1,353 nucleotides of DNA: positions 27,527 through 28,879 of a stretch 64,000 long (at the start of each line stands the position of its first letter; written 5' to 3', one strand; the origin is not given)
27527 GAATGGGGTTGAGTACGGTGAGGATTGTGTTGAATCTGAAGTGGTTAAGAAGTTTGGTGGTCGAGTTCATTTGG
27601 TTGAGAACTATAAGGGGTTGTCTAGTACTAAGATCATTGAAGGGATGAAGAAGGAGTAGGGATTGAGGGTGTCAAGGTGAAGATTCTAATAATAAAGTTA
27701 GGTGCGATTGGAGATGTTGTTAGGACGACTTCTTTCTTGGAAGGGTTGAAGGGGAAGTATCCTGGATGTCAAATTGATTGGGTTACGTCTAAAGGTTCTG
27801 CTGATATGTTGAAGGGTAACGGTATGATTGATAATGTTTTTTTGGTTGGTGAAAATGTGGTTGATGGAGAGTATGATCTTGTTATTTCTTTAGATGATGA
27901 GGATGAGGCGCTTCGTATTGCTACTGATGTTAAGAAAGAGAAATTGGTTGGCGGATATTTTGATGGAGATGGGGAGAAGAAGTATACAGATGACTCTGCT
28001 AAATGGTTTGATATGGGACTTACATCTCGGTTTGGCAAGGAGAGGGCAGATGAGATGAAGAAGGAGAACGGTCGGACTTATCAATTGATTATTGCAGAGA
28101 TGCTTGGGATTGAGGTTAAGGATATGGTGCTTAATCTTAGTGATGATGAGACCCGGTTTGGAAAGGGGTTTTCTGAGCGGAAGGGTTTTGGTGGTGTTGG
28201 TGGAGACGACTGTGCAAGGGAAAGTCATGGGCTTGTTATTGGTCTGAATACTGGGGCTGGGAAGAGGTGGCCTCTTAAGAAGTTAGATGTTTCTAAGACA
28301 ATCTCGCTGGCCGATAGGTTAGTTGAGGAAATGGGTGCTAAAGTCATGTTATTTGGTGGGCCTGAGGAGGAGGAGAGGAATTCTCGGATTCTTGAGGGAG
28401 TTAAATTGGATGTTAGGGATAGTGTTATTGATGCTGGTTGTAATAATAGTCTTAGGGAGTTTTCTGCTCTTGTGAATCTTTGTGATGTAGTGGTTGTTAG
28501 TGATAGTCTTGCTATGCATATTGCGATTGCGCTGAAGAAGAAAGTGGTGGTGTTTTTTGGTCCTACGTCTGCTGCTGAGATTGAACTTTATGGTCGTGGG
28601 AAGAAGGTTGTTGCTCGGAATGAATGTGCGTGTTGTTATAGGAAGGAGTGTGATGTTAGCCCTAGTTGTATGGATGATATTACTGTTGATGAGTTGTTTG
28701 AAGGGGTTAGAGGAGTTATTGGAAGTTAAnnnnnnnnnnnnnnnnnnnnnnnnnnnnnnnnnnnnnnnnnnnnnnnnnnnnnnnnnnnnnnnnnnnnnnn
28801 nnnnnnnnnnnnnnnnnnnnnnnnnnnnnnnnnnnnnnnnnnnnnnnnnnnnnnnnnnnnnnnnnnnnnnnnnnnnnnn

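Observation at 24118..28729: ADP-heptose biosynthesis and transfer operon in a DPANN archaeon, with a dolichol/phytol-kinase-family gene inserted in it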

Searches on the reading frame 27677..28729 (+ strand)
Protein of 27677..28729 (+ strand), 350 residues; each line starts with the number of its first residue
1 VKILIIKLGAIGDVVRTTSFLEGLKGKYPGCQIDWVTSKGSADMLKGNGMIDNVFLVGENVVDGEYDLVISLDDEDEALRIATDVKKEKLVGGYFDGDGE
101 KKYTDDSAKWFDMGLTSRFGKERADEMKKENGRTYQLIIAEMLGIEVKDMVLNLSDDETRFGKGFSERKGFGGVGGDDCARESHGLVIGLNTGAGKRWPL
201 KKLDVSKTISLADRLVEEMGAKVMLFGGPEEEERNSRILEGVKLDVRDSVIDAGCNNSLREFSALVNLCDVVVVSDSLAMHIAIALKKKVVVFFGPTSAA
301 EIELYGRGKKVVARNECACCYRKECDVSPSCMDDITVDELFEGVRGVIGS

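Call 3: search_protein_families(library=pfam, proteins=[window:27677-28729:+], max_evalue=0.01)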
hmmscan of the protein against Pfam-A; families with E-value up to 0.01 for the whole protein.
window:27677-28729:+ (350 aa): 1 family
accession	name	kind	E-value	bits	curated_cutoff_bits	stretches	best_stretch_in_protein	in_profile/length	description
PF01075.23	Glyco_transf_9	-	1.5e-14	54.4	22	1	210-327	128-243/247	Glycosyltransferase family 9 (heptosyltransferase)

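Call 4: search_protein_families(library=ncbifam, proteins=[window:27677-28729:+], max_evalue=0.01)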
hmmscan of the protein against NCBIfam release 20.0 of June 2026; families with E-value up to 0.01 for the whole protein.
window:27677-28729:+ (350 aa): 6 families
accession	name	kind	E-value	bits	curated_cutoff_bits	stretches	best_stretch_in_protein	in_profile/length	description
TIGR02195.1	heptsyl_trn_II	equivalog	2.3e-22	79.6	134.6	1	184-345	177-335/339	lipopolysaccharide heptosyltransferase II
TIGR02193.1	heptsyl_trn_I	equivalog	1.3e-20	73.9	185.3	2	2-56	1-55/320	lipopolysaccharide heptosyltransferase I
TIGR02201.1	heptsyl_trn_III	equivalog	1.7e-16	60.2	170.2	2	195-301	189-293/344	putative lipopolysaccharide heptosyltransferase III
NF008162.0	PRK10916.1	equivalog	3e-16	59.5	569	1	184-299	183-292/348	ADP-heptose--LPS heptosyltransferase RfaF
NF007742.0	PRK10422.1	equivalog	1.1e-11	44.1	467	2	201-298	197-292/352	lipopolysaccharide core heptosyltransferase RfaQ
NF008204.0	PRK10964.1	equivalog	1.8e-10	40.5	437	2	215-314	205-299/322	lipopolysaccharide heptosyltransferase RfaC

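Call 8: search_solved_structures(query=window:27677-28729:+, max_evalue=1, show_alignments=3)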
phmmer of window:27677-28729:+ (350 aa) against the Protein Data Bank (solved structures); distinct sequences matched with E-value up to 1: 5.
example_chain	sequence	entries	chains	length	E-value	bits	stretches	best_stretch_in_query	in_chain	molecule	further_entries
3tov_A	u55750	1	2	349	2.1e-09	40.3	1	186-298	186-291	Glycosyl transferase family 9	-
1psw_A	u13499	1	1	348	2.4e-09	40.1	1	184-299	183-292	ADP-HEPTOSE LPS HEPTOSYLTRANSFERASE II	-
2gt1_A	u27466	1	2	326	6.9e-08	35.3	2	1-55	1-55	Lipopolysaccharide heptosyltransferase-1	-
6dfe_A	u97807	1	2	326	6.9e-08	35.3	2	1-55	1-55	ADP-heptose--LPS heptosyltransferase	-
2h1f_A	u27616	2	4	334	7.5e-08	35.2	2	1-55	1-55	Lipopolysaccharide heptosyltransferase-1 | Lipopolysaccharide heptosyltransferase 1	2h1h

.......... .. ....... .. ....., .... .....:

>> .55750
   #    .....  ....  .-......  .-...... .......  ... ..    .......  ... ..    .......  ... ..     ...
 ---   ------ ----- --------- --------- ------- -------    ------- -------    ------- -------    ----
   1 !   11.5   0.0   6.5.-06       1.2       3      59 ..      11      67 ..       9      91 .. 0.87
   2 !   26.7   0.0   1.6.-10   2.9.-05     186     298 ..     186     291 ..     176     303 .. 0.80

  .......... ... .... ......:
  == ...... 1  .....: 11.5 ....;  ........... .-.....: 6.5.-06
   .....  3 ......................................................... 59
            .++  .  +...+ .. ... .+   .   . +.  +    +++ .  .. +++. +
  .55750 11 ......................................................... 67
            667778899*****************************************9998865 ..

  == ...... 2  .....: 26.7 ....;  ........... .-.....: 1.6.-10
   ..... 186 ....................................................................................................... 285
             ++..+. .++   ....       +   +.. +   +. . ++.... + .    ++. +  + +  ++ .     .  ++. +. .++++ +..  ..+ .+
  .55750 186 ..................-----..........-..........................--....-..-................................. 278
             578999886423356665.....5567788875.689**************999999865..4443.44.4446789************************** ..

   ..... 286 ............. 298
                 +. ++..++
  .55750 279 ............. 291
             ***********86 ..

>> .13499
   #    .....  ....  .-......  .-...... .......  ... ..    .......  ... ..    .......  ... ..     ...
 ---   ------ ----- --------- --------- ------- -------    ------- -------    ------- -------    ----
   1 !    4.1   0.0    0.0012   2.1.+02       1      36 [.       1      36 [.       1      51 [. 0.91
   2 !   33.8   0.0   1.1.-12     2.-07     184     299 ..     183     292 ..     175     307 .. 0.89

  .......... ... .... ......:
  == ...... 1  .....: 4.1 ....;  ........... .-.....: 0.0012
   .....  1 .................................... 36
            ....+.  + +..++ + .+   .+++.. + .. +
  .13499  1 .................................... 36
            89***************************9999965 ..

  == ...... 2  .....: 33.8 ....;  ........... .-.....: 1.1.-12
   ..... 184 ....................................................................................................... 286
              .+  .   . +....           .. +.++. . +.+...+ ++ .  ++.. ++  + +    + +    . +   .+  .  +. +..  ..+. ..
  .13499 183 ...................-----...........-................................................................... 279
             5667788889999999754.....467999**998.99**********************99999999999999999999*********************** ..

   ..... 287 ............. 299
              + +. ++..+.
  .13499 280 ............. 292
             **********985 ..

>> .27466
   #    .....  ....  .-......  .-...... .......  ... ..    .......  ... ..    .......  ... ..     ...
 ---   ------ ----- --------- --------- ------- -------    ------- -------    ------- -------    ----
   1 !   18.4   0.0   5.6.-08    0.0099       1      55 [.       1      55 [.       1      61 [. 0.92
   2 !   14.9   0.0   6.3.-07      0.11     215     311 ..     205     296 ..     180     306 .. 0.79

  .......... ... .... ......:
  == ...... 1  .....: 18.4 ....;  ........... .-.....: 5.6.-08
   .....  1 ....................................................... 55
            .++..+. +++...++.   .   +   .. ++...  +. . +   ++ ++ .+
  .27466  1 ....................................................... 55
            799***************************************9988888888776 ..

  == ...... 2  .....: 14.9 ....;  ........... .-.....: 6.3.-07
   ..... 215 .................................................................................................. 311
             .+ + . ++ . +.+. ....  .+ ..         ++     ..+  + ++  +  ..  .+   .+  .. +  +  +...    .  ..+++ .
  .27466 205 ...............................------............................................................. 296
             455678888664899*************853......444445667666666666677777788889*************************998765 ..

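Call 22: find_homologous_proteins(query=window:27677-28729:+, max_evalue=0.00001)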
Query window:27677-28729:+ (350 aa): 3182 proteins with E <= 0.00001 among 8000 candidates; the best 120 are listed.
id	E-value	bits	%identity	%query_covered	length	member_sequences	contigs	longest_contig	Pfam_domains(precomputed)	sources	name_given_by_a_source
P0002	2.3e-227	772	100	100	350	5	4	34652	PF01075.24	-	-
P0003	1.1e-161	556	78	99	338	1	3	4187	PF01075.24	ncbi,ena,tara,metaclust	tara:strand:- start:251 stop:1267 length:1017 start_codon:yes stop_codon:yes gene_type:complete|meta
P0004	2.5e-131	456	64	99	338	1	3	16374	PF01075.24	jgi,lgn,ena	jgi:heptosyltransferase-2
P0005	3.3e-121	423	58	99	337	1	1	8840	PF01075.24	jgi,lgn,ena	-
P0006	5.5e-121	422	57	98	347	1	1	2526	PF01075.24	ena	-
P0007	4.3e-119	416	55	99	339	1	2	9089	PF01075.24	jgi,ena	-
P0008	5.0e-115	402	54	100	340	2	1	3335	PF01075.24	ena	-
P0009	8.0e-115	402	54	99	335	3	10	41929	PF01075.24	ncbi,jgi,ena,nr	ncbi:glycosyltransferase family 9 protein [Candidatus Woesearchaeota archaeon]|nr:glycosyltransferas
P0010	5.0e-114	399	55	98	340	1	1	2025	PF01075.24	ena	-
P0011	2.9e-112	393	55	99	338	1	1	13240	PF01075.24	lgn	-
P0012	3.3e-109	383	53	99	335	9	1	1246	PF01075.24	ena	-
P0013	3.6e-109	383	53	99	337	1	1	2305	PF01075.24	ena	-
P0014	9.1e-108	379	52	99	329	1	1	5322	PF01075.24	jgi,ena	-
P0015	1.4e-107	378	54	99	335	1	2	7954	PF01075.24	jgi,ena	-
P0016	1.4e-107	378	51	99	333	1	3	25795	PF01075.24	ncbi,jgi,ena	-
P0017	4.3e-107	376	55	98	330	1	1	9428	PF01075.24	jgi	-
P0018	1.1e-106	375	53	99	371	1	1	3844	PF01075.24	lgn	-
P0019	5.1e-106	373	52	99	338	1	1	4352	PF01075.24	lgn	-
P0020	8.0e-106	372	50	99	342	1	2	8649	PF01075.24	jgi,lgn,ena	-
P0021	4.6e-105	370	52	99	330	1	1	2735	PF01075.24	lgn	-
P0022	1.0e-104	369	54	99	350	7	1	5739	PF01075.24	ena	-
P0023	4.8e-104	366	52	99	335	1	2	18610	PF01075.24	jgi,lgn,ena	-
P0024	9.6e-104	365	54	98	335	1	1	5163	PF01075.24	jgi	jgi:heptosyltransferase-2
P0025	1.8e-103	365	52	99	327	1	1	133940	PF01075.24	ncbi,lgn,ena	-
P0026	1.8e-103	365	49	99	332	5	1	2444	PF01075.24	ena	-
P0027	2.0e-103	364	54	99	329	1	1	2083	PF01075.24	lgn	-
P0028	5.3e-103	363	48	99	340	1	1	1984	PF01075.24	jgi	jgi:heptosyltransferase-2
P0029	8.9e-103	362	51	99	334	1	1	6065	PF01075.24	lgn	-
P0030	1.2e-102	362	49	100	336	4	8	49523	PF01075.24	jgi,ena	jgi:heptosyltransferase-2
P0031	2.8e-102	361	51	100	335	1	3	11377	PF01075.24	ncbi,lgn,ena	-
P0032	3.9e-102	360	50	100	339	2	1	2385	PF01075.24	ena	-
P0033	4.3e-102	360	51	100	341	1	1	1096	PF01075.24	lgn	-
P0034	4.7e-102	360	52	99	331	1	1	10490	PF01075.24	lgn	-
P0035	5.0e-102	360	49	99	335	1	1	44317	PF01075.24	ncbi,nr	ncbi:glycosyltransferase family 9 protein [archaeon AH-315-M20]|nr:glycosyltransferase family 9 prot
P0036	1.9e-101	358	51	99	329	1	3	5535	PF01075.24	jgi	-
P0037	2.7e-101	357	50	99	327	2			PF01075.24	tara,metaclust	tara:strand:- start:924 stop:1907 length:984 start_codon:yes stop_codon:yes gene_type:complete|metac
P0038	3.6e-101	357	49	99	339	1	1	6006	PF01075.24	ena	-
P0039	6.1e-101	356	50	97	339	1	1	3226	PF01075.24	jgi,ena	-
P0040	6.3e-101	356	51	99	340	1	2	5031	PF01075.24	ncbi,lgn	-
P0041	7.8e-101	356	50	99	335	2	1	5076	PF01075.24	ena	-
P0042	9.6e-101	356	49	99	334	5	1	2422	PF01075.24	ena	-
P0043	9.9e-101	355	52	99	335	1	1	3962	PF01075.24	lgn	-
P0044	1.3e-100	355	51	99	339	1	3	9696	PF01075.24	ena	-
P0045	1.7e-100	355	48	98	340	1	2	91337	PF01075.24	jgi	-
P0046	2.4e-100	354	51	99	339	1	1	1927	PF01075.24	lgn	-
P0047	2.4e-100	354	50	99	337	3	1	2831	PF01075.24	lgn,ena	-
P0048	2.5e-100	354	49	99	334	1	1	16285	PF01075.24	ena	-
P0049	4.4e-100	353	50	99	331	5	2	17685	PF01075.24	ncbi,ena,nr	ncbi:glycosyltransferase family 9 protein [Candidatus Woesearchaeota archaeon]|nr:glycosyltransferas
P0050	6.0e-100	353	50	97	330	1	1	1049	PF01075.24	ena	-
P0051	9.4e-100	352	50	99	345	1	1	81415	PF01075.24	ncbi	ncbi:MAG: glycosyltransferase family 9 protein [Candidatus Woesearchaeota archaeon]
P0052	1.3e-99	352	52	99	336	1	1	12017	PF01075.24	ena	-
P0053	1.6e-99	351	49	99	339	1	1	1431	PF01075.24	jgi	jgi:heptosyltransferase-2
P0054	1.8e-99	351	52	99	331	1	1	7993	PF01075.24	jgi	jgi:heptosyltransferase-2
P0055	2.0e-99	351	51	99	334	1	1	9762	PF01075.24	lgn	-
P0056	2.0e-99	351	51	100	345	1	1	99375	PF01075.24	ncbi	ncbi:MAG: glycosyltransferase family 9 protein [Candidatus Woesearchaeota archaeon]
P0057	2.1e-99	351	51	99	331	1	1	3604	PF01075.24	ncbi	-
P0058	2.3e-99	351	52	99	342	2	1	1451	PF01075.24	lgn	-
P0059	2.5e-99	351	48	99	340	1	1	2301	PF01075.24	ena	-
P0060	3.1e-99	351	50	99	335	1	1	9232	PF01075.24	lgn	-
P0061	3.1e-99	351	49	99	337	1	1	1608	PF01075.24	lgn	-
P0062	3.4e-99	350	51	99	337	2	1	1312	PF01075.24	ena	-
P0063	3.6e-99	350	53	94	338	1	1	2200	PF01075.24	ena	-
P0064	4.3e-99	350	51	99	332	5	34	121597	PF01075.24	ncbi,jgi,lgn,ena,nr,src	ncbi:glycosyltransferase family 9 protein [Candidatus Woesearchaeota archaeon]|nr:glycosyltransferas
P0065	4.7e-99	350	50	99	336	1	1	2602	PF01075.24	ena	-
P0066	5.6e-99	350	49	99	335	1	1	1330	PF01075.24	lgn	-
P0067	5.7e-99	350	49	99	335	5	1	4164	PF01075.24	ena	-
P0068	5.7e-99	350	50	99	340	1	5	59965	PF01075.24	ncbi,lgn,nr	ncbi:glycosyltransferase family 9 protein [Candidatus Woesearchaeota archaeon]|nr:glycosyltransferas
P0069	6.4e-99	350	49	99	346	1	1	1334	PF01075.24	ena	-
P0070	8.6e-99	349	51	99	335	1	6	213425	PF01075.24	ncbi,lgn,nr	ncbi:glycosyltransferase family 9 protein [Candidatus Woesearchaeota archaeon]|nr:glycosyltransferas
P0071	9.7e-99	349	53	94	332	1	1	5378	PF01075.24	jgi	jgi:heptosyltransferase-2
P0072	9.7e-99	349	49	99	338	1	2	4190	PF01075.24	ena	-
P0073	1.3e-98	349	50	99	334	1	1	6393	PF01075.24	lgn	-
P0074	1.4e-98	348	49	99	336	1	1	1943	PF01075.24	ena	-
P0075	2.4e-98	348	47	99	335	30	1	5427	PF01075.24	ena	-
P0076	2.9e-98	347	52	99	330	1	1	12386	PF01075.24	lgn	-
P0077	3.1e-98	347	50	99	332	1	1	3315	PF01075.24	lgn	-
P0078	3.1e-98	347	52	99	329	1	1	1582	PF01075.24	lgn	-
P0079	4.5e-98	347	49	99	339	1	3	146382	PF01075.24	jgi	-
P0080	4.5e-98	347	51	94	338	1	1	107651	PF01075.24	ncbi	-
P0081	4.9e-98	347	49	99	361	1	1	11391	PF01075.24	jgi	-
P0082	5.8e-98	346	52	97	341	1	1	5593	PF01075.24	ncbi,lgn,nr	ncbi:MAG: glycosyltransferase family 9 protein [Sedimentisphaerales bacterium]|nr:glycosyltransferas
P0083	7.3e-98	346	51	94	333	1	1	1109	PF01075.24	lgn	-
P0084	9.6e-98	346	51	99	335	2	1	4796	PF01075.24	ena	-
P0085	9.8e-98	346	50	99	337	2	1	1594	PF01075.24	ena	-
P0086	1.0e-97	346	52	94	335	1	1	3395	PF01075.24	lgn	-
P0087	1.3e-97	345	48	99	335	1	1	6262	PF01075.24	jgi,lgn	-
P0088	1.4e-97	345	51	99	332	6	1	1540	PF01075.24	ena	-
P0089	1.4e-97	345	51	99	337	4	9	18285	PF01075.24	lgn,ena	-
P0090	1.7e-97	345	48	99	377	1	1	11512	PF01075.24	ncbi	-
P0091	1.8e-97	345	53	94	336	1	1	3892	PF01075.24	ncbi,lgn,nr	ncbi:glycosyltransferase family 9 protein [Candidatus Woesearchaeota archaeon]|nr:glycosyltransferas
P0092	1.9e-97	345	49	99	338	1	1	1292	PF01075.24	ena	-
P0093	2.3e-97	344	49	99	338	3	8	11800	PF01075.24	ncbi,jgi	-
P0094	2.7e-97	344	49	99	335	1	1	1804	PF01075.24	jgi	-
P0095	3.3e-97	344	50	99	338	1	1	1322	PF01075.24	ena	-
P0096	3.6e-97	344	51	99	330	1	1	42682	PF01075.24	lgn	-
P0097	4.7e-97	343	51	94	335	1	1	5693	PF01075.24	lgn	-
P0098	5.1e-97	343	50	100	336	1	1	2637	PF01075.24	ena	-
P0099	7.3e-97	343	49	99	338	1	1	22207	PF01075.24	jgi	-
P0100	9.2e-97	342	51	99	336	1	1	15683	PF01075.24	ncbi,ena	-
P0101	1.8e-96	341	50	94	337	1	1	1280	PF01075.24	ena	-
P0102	1.8e-96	341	46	99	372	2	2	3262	PF01075.24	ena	-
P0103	1.8e-96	341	51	97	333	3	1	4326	PF01075.24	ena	-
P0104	2.4e-96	341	48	99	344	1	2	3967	PF01075.24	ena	-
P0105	2.4e-96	341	50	99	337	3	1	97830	PF01075.24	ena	-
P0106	2.5e-96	341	48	99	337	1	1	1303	PF01075.24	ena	-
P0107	2.9e-96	341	49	99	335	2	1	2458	PF01075.24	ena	-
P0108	3.0e-96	341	49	99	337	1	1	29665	PF01075.24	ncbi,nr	ncbi:glycosyltransferase family 9 protein [Candidatus Woesearchaeota archaeon]|nr:glycosyltransferas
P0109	3.6e-96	340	50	94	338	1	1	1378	PF01075.24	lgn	-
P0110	4.4e-96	340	49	94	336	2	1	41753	PF01075.24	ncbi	ncbi:MAG: glycosyltransferase family 9 protein [Nanoarchaeota archaeon]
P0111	5.3e-96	340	51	99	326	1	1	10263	PF01075.24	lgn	-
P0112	5.7e-96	340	50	94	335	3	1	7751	PF01075.24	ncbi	ncbi:MAG: glycosyltransferase family 9 protein [Nanoarchaeota archaeon]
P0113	6.1e-96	340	49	99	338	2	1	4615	PF01075.24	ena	-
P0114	6.3e-96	340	49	99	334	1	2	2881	PF01075.24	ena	-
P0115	6.5e-96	340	49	100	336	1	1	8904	PF01075.24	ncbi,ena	-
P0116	7.3e-96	339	49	94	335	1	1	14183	PF01075.24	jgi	-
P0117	7.4e-96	339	49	99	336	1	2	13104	PF01075.24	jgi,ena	-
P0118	8.0e-96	339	49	99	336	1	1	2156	PF01075.24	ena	-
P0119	8.7e-96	339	51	99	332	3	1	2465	PF01075.24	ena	-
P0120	9.0e-96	339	49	99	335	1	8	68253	PF01075.24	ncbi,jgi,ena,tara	jgi:heptosyltransferase-2|tara:strand:- start:53 stop:1060 length:1008 start_codon:yes stop_codon:ye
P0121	1.1e-95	339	49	97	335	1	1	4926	PF01075.24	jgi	-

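Call 23: find_encoding_contigs(protein=P0070, flank=7000, max_places=2)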
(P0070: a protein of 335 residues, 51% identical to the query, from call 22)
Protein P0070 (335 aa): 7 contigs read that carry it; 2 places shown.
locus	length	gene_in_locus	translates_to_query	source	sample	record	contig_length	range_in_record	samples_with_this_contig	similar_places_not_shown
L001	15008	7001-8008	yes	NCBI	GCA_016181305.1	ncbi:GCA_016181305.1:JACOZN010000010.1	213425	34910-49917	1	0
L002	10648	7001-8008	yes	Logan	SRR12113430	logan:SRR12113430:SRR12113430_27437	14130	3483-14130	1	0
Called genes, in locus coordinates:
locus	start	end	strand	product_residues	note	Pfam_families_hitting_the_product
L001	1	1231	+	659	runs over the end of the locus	-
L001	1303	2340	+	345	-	PF01073:3Beta_HSD (weak), PF01370:Epimerase, PF02719:Polysacc_synt_2 (faint), PF04321:RmlD_sub_bind, PF05368:NmrA (faint), PF07993:NAD_binding_4, PF16363:GDP_Man_Dehyd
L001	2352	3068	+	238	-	PF00535:Glycos_transf_2, PF13641:Glyco_tranf_2_3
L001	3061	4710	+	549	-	-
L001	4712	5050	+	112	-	-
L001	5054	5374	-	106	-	-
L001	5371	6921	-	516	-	PF20176:DUF6541, PF13231:PMT_2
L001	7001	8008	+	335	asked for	PF01075:Glyco_transf_9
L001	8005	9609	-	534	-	-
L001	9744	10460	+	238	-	PF00535:Glycos_transf_2, PF13641:Glyco_tranf_2_3 (weak)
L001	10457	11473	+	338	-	PF13439:Glyco_transf_4, PF13579:Glyco_trans_4_4, PF00534:Glycos_transf_1, PF13692:Glyco_trans_1_4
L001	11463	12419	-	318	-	PF00535:Glycos_transf_2, PF13641:Glyco_tranf_2_3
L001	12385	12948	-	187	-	PF08241:Methyltransf_11 (weak)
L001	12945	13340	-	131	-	PF00908:dTDP_sugar_isom, PF14667:Polysacc_synt_C, PF07883:Cupin_2 (weak)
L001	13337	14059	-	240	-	PF01370:Epimerase, PF04321:RmlD_sub_bind, PF16363:GDP_Man_Dehyd, PF01073:3Beta_HSD (weak), PF02719:Polysacc_synt_2 (weak), PF07993:NAD_binding_4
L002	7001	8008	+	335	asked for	PF01075:Glyco_transf_9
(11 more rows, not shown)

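Call 24: find_encoding_contigs(protein=P0064, flank=7000, max_places=2)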
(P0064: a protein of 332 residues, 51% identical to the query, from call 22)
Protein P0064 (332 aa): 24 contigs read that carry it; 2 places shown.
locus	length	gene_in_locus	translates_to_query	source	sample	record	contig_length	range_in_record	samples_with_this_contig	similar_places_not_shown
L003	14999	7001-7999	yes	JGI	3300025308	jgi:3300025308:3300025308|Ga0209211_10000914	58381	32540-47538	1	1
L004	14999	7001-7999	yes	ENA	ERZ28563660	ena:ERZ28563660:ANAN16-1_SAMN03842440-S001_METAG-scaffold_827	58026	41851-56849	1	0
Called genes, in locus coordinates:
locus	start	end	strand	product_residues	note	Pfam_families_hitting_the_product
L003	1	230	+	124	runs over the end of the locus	-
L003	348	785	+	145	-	-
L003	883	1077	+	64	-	-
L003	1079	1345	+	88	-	PF05016:ParE_toxin (weak)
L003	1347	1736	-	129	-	PF04986:Y2_Tnp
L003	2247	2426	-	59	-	-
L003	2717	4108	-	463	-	PF25023:TEN_YD-shell (weak)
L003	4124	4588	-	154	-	-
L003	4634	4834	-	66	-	-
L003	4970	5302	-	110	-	-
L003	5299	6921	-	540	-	PF20176:DUF6541, PF13231:PMT_2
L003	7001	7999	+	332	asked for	PF01075:Glyco_transf_9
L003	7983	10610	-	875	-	-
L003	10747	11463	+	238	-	PF00535:Glycos_transf_2, PF13641:Glyco_tranf_2_3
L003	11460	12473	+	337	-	PF13439:Glyco_transf_4, PF13579:Glyco_trans_4_4, PF00534:Glycos_transf_1, PF13692:Glyco_trans_1_4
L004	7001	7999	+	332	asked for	PF01075:Glyco_transf_9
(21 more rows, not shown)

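Call 26: find_encoding_contigs(protein=P0004, flank=7000, max_places=1)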
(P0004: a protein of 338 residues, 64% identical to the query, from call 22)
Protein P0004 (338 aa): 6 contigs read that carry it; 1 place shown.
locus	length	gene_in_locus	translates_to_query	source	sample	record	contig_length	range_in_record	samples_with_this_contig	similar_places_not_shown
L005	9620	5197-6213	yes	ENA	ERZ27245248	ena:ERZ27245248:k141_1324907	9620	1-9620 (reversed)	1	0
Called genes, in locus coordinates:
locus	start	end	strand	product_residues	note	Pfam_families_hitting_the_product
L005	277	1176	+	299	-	PF00106:adh_short (faint), PF01073:3Beta_HSD, PF01370:Epimerase, PF04321:RmlD_sub_bind, PF16363:GDP_Man_Dehyd, PF07993:NAD_binding_4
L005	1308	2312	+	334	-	-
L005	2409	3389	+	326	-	PF00294:PfkB, PF08543:Phos_pyr_kin (faint)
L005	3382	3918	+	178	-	PF08645:PNK3P (weak), PF13419:HAD_2 (weak), PF13242:Hydrolase_like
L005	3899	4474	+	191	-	-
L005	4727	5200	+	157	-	PF01467:CTP_transf_like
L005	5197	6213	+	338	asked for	PF01075:Glyco_transf_9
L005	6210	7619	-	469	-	PF02310:B12-binding, PF04055:Radical_SAM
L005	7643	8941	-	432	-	PF00881:Nitroreductase, PF14512:TM1586_NiRdase (faint), PF00881:Nitroreductase, PF08241:Methyltransf_11 (weak)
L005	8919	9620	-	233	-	?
